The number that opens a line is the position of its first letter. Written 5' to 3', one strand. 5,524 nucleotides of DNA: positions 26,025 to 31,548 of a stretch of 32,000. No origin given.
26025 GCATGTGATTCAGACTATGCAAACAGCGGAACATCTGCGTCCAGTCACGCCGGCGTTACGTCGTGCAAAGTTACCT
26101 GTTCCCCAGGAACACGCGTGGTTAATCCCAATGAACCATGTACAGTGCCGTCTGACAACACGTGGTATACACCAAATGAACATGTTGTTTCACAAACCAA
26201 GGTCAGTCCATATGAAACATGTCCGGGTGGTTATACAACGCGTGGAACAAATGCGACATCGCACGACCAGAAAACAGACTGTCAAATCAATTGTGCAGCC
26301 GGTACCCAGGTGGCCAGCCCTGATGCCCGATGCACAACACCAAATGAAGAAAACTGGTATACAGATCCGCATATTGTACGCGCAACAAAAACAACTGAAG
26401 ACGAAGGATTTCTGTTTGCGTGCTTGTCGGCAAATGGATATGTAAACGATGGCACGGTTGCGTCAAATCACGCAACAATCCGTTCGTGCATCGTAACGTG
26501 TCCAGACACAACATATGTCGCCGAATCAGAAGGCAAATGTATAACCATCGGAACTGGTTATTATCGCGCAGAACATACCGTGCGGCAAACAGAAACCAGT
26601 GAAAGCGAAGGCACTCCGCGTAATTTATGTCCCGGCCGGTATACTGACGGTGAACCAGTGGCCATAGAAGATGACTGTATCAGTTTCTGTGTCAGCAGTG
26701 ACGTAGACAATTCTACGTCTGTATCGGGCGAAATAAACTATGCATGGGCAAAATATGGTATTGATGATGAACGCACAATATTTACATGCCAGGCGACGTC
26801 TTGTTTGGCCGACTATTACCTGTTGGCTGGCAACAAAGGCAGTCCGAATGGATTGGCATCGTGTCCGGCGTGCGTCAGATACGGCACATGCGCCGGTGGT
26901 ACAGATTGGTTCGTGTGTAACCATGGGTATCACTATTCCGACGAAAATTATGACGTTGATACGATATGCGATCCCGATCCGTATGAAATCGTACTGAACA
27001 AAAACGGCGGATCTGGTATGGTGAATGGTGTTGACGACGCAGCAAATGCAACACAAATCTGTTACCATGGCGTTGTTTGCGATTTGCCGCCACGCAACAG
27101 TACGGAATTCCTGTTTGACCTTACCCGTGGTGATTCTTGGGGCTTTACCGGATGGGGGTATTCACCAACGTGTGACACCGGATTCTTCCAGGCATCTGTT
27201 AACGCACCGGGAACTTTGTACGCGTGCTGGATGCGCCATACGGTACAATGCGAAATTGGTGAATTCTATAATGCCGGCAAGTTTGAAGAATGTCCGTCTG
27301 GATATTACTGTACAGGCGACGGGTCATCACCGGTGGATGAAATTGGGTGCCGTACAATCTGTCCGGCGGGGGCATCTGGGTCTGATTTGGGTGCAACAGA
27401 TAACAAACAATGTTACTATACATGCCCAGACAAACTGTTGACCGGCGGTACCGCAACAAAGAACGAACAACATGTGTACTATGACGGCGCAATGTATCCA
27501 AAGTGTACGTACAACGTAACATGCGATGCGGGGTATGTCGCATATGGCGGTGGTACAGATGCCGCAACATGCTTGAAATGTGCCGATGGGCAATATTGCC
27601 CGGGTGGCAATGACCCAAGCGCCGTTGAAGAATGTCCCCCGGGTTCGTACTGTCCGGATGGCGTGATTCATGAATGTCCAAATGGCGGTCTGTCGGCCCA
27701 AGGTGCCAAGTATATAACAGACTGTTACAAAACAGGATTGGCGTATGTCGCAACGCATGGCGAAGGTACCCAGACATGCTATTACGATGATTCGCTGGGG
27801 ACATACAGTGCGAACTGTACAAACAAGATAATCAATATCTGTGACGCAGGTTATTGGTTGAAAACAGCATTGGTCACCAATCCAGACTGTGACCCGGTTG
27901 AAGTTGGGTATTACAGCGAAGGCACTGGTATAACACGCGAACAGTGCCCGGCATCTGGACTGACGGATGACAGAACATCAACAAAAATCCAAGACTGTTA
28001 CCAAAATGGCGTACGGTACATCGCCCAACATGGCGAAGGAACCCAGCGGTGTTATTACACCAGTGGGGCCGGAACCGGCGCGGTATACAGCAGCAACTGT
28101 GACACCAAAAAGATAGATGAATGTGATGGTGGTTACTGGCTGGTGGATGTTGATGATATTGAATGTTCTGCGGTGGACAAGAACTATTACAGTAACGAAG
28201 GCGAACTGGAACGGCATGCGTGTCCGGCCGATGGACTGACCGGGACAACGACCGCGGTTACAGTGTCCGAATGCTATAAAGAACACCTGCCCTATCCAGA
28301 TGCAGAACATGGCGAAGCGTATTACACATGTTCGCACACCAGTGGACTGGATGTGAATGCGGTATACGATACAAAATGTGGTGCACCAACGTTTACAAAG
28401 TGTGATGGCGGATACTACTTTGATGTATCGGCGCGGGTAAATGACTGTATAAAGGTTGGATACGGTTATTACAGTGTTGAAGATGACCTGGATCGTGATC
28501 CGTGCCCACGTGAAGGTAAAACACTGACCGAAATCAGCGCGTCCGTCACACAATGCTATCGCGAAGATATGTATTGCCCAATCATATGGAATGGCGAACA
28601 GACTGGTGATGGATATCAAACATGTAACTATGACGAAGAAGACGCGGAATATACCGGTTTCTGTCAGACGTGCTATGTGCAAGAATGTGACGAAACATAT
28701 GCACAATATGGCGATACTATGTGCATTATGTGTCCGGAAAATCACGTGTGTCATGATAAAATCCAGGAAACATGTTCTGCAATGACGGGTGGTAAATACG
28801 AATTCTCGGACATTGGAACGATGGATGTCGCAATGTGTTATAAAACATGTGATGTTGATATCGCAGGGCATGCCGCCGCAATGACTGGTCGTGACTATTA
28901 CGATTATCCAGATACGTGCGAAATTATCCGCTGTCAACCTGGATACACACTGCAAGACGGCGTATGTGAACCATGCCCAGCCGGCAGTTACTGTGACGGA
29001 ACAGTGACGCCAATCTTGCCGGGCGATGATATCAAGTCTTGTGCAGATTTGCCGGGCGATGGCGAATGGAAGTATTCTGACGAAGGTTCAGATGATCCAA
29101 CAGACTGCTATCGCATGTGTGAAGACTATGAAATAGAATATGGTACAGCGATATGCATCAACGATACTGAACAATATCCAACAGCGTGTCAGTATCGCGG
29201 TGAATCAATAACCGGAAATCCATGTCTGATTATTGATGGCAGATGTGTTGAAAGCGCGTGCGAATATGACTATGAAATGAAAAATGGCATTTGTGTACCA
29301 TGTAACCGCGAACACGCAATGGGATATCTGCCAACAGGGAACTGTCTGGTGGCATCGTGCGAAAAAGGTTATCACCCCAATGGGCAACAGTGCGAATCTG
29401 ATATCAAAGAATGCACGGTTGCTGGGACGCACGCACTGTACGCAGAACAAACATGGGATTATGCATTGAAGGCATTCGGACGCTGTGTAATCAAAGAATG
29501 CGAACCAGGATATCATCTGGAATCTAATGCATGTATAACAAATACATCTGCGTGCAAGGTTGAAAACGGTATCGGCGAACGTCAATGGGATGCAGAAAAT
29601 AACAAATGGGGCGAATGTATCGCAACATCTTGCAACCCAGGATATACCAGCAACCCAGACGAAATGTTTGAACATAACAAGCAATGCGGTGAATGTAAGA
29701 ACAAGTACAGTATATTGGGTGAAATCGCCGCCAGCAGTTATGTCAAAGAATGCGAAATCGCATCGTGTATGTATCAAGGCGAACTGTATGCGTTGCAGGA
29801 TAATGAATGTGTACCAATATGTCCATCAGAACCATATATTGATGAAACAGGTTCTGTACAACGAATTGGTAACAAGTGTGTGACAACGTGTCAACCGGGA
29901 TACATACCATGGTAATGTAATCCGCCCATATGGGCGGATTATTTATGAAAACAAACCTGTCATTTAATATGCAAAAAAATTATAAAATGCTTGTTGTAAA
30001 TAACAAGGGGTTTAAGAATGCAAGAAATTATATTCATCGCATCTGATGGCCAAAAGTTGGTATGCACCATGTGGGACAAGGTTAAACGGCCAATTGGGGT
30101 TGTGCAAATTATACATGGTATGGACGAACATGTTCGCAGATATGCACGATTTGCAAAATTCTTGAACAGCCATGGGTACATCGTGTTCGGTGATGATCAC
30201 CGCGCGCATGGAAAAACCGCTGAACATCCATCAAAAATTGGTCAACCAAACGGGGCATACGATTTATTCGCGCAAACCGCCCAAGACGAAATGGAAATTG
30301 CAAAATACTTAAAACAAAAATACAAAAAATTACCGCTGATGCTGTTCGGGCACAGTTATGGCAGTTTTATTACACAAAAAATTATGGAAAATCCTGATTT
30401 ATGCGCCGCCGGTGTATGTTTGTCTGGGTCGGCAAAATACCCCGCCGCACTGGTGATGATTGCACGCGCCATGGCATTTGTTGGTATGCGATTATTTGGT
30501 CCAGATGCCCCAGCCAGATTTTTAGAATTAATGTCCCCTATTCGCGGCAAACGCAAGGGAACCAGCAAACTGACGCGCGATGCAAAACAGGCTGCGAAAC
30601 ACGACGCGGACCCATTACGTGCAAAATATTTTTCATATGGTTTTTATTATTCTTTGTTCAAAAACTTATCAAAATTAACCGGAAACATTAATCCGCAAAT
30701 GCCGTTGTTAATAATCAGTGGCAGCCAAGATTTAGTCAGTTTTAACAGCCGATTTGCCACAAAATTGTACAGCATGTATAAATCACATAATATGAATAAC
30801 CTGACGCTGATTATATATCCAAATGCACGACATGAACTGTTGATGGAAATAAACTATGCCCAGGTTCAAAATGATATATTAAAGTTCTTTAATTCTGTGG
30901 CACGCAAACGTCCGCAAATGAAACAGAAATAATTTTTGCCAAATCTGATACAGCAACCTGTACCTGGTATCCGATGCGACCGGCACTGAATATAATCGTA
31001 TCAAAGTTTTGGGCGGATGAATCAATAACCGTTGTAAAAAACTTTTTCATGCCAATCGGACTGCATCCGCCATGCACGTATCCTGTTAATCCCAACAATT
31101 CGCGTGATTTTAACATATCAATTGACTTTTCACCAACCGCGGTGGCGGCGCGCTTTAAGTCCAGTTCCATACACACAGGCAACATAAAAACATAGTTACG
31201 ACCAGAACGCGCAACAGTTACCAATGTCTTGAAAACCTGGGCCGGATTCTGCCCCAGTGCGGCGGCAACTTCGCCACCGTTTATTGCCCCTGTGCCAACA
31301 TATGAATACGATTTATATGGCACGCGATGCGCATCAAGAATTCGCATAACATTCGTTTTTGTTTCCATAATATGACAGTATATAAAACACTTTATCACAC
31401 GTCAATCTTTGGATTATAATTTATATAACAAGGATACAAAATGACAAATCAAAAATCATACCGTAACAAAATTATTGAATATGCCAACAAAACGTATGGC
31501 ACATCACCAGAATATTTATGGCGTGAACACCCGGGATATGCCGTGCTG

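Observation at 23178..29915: Giant secreted cysteine-rich protein built from eukaryote-like CxxC / G-T-Y repeats plus a bacterial Flg_new domain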

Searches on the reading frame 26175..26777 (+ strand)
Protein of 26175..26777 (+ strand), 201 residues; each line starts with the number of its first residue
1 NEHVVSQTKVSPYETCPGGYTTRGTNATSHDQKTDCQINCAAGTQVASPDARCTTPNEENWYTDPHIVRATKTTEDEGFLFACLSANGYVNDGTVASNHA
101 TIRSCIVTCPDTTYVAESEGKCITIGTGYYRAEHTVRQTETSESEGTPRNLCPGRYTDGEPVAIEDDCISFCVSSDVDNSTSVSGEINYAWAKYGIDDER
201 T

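Call 16: search_protein_families(library=pfam, proteins=[window:26175-26777:+], max_evalue=1)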
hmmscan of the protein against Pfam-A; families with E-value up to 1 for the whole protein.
window:26175-26777:+ (201 aa): 1 family
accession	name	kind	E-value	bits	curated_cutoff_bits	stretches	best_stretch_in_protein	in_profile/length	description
PF20626.4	EGF_Sp38_C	-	0.035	14.6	24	1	94-124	7-37/50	Zona-pellucida-binding protein (Sp38) C-terminal EGF-like domain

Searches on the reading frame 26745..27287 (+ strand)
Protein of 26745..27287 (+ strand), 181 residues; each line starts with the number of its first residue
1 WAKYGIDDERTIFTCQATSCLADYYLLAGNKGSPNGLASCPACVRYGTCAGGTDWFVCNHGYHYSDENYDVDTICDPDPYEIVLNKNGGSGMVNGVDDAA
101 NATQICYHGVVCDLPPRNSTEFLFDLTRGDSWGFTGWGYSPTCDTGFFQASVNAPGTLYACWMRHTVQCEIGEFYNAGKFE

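Call 16: search_protein_families(library=pfam, proteins=[window:26745-27287:+], max_evalue=1)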
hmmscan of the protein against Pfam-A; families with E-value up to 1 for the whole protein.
window:26745-27287:+ (181 aa): 0 families

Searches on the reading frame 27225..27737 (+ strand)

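Call 16: search_protein_families(library=pfam, proteins=[window:27225-27737:+], max_evalue=1)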
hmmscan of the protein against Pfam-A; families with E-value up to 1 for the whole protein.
window:27225-27737:+ (171 aa): 1 family
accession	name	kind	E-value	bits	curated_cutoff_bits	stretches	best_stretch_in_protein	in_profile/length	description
PF24634.1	DUF7631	-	0.045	14.7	27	1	114-133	4-23/50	Domain of unknown function (DUF7631)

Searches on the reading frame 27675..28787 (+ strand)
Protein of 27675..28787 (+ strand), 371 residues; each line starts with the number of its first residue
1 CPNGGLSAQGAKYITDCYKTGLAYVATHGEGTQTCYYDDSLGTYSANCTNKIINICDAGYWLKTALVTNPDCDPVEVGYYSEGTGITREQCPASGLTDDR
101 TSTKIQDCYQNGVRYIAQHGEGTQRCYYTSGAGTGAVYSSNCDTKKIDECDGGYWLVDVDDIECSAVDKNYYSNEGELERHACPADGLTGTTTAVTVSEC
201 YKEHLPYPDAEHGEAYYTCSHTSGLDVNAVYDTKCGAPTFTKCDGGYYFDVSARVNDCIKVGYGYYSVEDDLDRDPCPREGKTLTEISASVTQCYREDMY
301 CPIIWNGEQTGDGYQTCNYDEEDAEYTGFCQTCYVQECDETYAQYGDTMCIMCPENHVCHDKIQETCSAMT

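Call 16: search_protein_families(library=pfam, proteins=[window:27675-28787:+], max_evalue=1)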
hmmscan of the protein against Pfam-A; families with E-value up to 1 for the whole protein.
window:27675-28787:+ (371 aa): 2 families
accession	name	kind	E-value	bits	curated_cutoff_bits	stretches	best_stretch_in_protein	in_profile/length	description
PF07699.19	Ephrin_rec_like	-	0.00042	20.5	23.1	2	71-108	10-48/48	Tyrosine-protein kinase ephrin type A/B receptor-like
PF17138.9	DUF5111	-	0.14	12.4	31.9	0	292-339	12-64/122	Domain of unknown function (DUF5111)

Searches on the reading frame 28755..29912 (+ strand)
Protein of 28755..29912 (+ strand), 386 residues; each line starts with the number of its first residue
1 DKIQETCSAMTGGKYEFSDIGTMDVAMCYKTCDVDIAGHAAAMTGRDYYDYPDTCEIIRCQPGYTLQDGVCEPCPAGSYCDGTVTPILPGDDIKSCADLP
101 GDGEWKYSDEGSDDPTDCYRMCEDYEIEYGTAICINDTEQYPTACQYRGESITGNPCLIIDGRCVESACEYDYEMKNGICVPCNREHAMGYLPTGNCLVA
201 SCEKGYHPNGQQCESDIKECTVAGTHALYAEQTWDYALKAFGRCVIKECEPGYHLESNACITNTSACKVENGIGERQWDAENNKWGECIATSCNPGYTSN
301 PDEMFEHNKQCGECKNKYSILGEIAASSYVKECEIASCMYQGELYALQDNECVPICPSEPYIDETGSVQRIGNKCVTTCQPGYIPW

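Call 16: search_protein_families(library=pfam, proteins=[window:28755-29912:+], max_evalue=1)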
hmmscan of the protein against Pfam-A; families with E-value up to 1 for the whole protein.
window:28755-29912:+ (386 aa): 4 families
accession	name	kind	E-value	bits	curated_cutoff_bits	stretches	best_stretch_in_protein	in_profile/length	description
PF21671.2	CPL1-like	-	0.00042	20.8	27.4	2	242-258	39-55/60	Protein CPL1-like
PF23091.2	TNFR_ELAPOR1_6th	-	0.0005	20.4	33.2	1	59-83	1-26/41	ELAPOR1-like, TNF receptor-like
PF12662.13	cEGF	-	0.0039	17.5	26.6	0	292-302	5-15/24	Complement Clr-like EGF-like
PF00084.26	Sushi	-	0.95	10.4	20.7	0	43-68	13-37/56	Sushi repeat (SCR repeat)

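Call 27: find_related_loci(query=A1, collection=genome_contigs, flank=10000)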
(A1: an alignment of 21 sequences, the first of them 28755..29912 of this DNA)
Query A1 (386 aa) in genome_contigs; peptide patterns used: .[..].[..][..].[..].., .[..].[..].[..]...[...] (x = any residue, [..] = any of these).
178 stretches matched a pattern; 150 encode a relative of the query (tblastn E <= 1e-3); the best 80 are kept; 78 distinct loci.
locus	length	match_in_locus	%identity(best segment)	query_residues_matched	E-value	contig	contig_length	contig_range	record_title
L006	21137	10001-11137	62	1-386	2e-151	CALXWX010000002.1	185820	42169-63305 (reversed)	MAG: uncultured Alphaproteobacteria bacterium isolate BRZ_EC__bin9 genome assembly, contig: BRZ_EC__NODE_90_length_18582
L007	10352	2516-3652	62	1-386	3e-151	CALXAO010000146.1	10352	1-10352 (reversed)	MAG: uncultured Clostridia bacterium isolate E09__bin235 genome assembly, contig: E09__k127_2531943, whole genome shotgu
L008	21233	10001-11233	57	4-386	1e-146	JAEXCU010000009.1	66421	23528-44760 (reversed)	MAG: Proteobacteria bacterium isolate OH_HBB_125 k127_626551, whole genome shotgun sequence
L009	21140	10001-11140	58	4-386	1e-146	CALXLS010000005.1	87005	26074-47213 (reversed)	MAG: uncultured Alphaproteobacteria bacterium isolate BRZ_DL__bin85 genome assembly, contig: BRZ_DL__NODE_432_length_870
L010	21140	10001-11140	58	4-386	8e-145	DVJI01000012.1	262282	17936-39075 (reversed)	MAG TPA_asm: Candidatus Enterousia intestinigallinarum isolate ChiGjej3B3-5194 ChiGjej3B3M5__C728095_L262282_SRR6323341,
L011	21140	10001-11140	58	4-386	8e-145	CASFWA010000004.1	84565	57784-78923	uncultured proteobacterium isolate A86_L4_360360_idba_bin.28 genome assembly, contig: A86_L4_360360_idba_bin.28.fa_scaff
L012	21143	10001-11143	58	4-386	2e-141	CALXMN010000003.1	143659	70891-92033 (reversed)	MAG: uncultured Alphaproteobacteria bacterium isolate BRZ_KQ__bin82 genome assembly, contig: BRZ_KQ__NODE_178_length_143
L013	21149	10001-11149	58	1-386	2e-141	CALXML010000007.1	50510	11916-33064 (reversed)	MAG: uncultured Alphaproteobacteria bacterium isolate BRZ_KL__bin36 genome assembly, contig: BRZ_KL__NODE_646_length_505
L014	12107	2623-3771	56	1-386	1e-140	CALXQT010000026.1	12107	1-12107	MAG: uncultured Alphaproteobacteria bacterium isolate E20__bin73 genome assembly, contig: E20__k127_4766761, whole genom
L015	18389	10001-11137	56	1-386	7e-140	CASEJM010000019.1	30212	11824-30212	uncultured proteobacterium isolate Batch3_idba_bin.193 genome assembly, contig: Batch3_idba_bin.193.fa_k87_14397835, who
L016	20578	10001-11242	58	1-386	4e-139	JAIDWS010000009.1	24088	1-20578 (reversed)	MAG: Alphaproteobacteria bacterium isolate SC0372_S2_6 SC0372_S2_6_contig_9, whole genome shotgun sequence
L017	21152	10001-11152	58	1-386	2e-139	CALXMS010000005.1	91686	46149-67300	MAG: uncultured Alphaproteobacteria bacterium isolate BRZ_MB__bin43 genome assembly, contig: BRZ_MB__NODE_411_length_916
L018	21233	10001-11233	57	4-386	1e-138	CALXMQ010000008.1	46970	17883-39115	MAG: uncultured Alphaproteobacteria bacterium isolate BRZ_KT__bin2 genome assembly, contig: BRZ_KT__NODE_509_length_4697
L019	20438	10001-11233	55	4-386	2e-137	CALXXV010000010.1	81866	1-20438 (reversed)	MAG: uncultured Alphaproteobacteria bacterium isolate E08__bin46 genome assembly, contig: E08__k127_288357, whole genome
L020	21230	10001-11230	57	4-386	1e-137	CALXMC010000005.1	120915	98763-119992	MAG: uncultured Alphaproteobacteria bacterium isolate BRZ_EE__bin33 genome assembly, contig: BRZ_EE__NODE_255_length_120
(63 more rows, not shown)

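Call 32: predict_structure(alignment_id=A1)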
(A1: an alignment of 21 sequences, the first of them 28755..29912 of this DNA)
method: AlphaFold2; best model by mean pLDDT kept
length: 386 residues; sequences in the alignment: 21
mean_pLDDT: 88.6   pTM: 0.47
mean pLDDT of the five models: 88.6, 88.4, 88.2, 87.6, 86.7
residues with pLDDT >= 90: 193; 70-90: 188; 50-70: 5; < 50: 0
segments of 3 or more residues with pLDDT < 50: none
pLDDT, mean of each block of 10 residues (from residue 1): 80 89 89 85 91 90 92 95 87 91 88 95 91 94 91 84 83 82 92 91 94 94 83 93 92 89 93 92 91 92 88 87 84 88 83 81 84 83 76
secondary structure, 60 per line:
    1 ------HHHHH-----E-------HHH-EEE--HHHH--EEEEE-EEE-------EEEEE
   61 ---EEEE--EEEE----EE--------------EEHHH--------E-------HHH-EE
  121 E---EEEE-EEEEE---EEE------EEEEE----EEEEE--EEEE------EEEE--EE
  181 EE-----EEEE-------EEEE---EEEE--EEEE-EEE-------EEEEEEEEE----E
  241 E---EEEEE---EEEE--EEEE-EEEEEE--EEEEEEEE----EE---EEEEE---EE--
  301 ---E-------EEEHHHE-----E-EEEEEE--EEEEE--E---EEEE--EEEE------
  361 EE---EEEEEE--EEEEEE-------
elements in order: H7-11 E29-31 H34-37 E40-44 E46-48 E56-60 E64-67 E70-73 E119-121 E125-128 E130-134 E138-140 E147-151 E156-160 E163-166 E173-176 E179-182 E188-191 E199-202 E206-209 E212-215 E217-219 E227-235 E245-249 E253-256 E259-262 E264-269 E272-279 E289-293 E312-314 E326-331 E334-338 E345-348 E351-354 E366-371 E374-379

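Call 35: fold_search(model_id=the predicted structure, library=pdb)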
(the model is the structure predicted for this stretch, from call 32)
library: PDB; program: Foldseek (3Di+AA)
matches with E <= 10: 691; with E <= 0.001: 0
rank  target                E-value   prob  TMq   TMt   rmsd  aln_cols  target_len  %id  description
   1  5y31_B                2.1e-02  0.12  0.09  0.07  42.6       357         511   10  Crystal structure of human LGI1-ADAM22 complex (released 2018-05-02)
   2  5y2z_H                2.6e-02  0.10  0.08  0.09  41.4       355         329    8  Crystal structure of human LGI1 EPTP-ADAM22 complex (released 2018-05-02)
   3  8tx1                  2.8e-02  0.14  0.12  0.04  28.1       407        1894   13  Characterization of the Chlamydomonas Flagellar Mastigoneme Filament Structure at 3.6A (released 2023-10-25)
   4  5y2z_B                3.2e-02  0.11  0.09  0.10  42.4       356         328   10  Crystal structure of human LGI1 EPTP-ADAM22 complex (released 2018-05-02)
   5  9kzc_B                3.2e-02  0.08  0.07  0.09  41.3       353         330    9  Cryo-EM structure of the LGI1 LRR-LGI1 EPTP-ADAM22 ECD complex (released 2025-06-25)
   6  8hq2_D                6.4e-02  0.08  0.08  0.07  41.1       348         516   11  Crystal structure of human ADAM22 in complex with human LGI1 mutant (released 2023-12-13)
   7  6hvg_A                7.1e-02  0.04  0.07  0.04  37.9       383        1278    9  Crystal Structure of Truncated Alternansucrase from Leuconostoc mesenteroides NRRL B-1355 (released 2019-02-27)
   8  9vqm_D                7.5e-02  0.25  0.13  0.08  36.0       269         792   15  Cryo-EM structure of Elapor1WT in tetrameric form (released 2025-07-23)
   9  8i0t_W                7.5e-02  0.09  0.08  0.06  30.1       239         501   11  The cryo-EM structure of human Bact-III complex (released 2024-07-31)
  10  2x11_A                7.9e-02  0.21  0.15  0.12  22.1       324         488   12  Crystal structure of the complete EphA2 ectodomain in complex with ephrin A5 receptor binding domain (released 2010-03-16)
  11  6t1p_A                7.9e-02  0.05  0.07  0.04  39.3       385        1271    9  ASR Alternansucrase in complex with isomaltononaose (released 2020-06-17)
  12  2x10                  8.4e-02  0.18  0.13  0.12  17.5       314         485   12  Crystal structure of the complete EphA2 ectodomain (released 2010-03-16)
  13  9oz8_B                8.4e-02  0.11  0.12  0.08  27.8       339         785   14  Cryo-EM structure of chicken NEL dimer bound with one human NICOL. (released 2026-02-25)
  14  8y6b_D                8.8e-02  0.07  0.08  0.06  42.0       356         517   10  Structure of human LGI1-ADAM22 complex in space group P212121 (released 2024-02-14)
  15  8ezm_A                9.3e-02  0.30  0.11  0.19  25.5       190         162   16  Pfs25 in complex with transmission-reducing antibody AS01-63 (released 2023-08-16)
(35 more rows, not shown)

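Call 48: search_solved_structures(query=A1, max_evalue=1)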
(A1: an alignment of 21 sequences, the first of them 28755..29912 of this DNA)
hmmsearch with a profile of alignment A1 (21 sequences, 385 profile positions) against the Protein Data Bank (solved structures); distinct sequences matched with E-value up to 1: 0.

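Call 59: find_homologous_proteins(query=A1, max_evalue=0.001)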
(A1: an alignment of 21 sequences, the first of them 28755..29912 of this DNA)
Query A1 (21 sequences) (386 aa, profile of the alignment): 32 proteins with E <= 0.001 among 2866 candidates.
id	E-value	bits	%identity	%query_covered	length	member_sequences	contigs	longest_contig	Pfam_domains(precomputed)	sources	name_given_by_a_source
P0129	1.0e-179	616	56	99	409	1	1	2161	-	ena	-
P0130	1.5e-178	612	57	100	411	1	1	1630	-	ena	-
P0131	1.3e-174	599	55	99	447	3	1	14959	-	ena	-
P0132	2.2e-169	582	77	100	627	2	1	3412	-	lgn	-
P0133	2.2e-163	562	51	99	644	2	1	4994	-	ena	-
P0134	1.0e-162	560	49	99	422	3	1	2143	-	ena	-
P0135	1.3e-159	550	47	100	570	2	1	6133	-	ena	-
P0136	6.1e-157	541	43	96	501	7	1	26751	-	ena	-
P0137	3.9e-155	535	49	100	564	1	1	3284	-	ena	-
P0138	5.5e-153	528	53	89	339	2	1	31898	-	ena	-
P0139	1.5e-152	527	48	97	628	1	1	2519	-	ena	-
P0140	2.4e-152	526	53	89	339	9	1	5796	-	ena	-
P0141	3.5e-150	519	48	97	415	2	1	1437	-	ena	-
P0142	4.8e-146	505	55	83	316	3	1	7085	-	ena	-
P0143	4.7e-139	482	57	74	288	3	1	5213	-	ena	-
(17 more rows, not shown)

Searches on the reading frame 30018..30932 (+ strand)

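Call 7: search_protein_families(library=pfam, proteins=[window:30018-30932:+], max_evalue=0.01)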
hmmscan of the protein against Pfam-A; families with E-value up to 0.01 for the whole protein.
window:30018-30932:+ (304 aa): 6 families
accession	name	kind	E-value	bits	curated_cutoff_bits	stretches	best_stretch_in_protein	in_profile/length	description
PF12146.15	Hydrolase_4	-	4.9e-37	127.9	27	1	24-278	2-238/239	Serine aminopeptidase, S33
PF00561.26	Abhydrolase_1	-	1e-11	45.4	25.8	1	29-277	3-243/245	alpha/beta hydrolase fold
PF00326.27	Peptidase_S9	-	3.4e-08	33.7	22.6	1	203-295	115-210/213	Prolyl oligopeptidase family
PF10230.15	LIDHydrolase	-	4.3e-08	33.6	27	1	42-124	18-103/262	Lipid-droplet associated hydrolase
PF12697.13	Abhydrolase_6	-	0.0021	19.2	26.3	1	54-276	28-207/217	Alpha/beta hydrolase family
PF11144.14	DUF2920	-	0.0038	16.9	24.7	1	76-155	153-236/400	Protein of unknown function (DUF2920)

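Call 8: search_protein_families(library=ncbifam, proteins=[window:30018-30932:+], max_evalue=0.1)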
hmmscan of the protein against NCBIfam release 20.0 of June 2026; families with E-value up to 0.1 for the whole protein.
window:30018-30932:+ (304 aa): 5 families
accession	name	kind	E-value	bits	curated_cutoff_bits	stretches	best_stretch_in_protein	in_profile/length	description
TIGR01607.1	PST-A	paralog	1.2e-06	27.9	218.25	0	6-40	2-35/332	Plasmodium subtelomeric family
NF008019.0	PRK10749.1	equivalog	0.00047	19.3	362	0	28-129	56-156/335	lysophospholipase L2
NF041096.1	esterase_EstD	equivalog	0.0053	15.8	600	1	80-155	216-289/421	esterase EstD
NF052543.1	PhlpBipLPA4030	equivalog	0.0056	16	450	0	7-76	52-120/312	phospholipase BipL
NF007857.0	PRK10566.1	equivalog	0.039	13.8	201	0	19-69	20-70/249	esterase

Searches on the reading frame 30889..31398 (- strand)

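Call 85: search_protein_families(library=pfam, proteins=[window:30889-31398:-], max_evalue=1)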
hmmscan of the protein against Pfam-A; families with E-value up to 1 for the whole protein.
window:30889-31398:- (169 aa): 1 family
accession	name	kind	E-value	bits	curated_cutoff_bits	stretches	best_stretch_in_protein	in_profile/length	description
PF04073.20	tRNA_edit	-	1.7e-23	83.5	25.5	1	43-155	9-122/123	Aminoacyl-tRNA editing domain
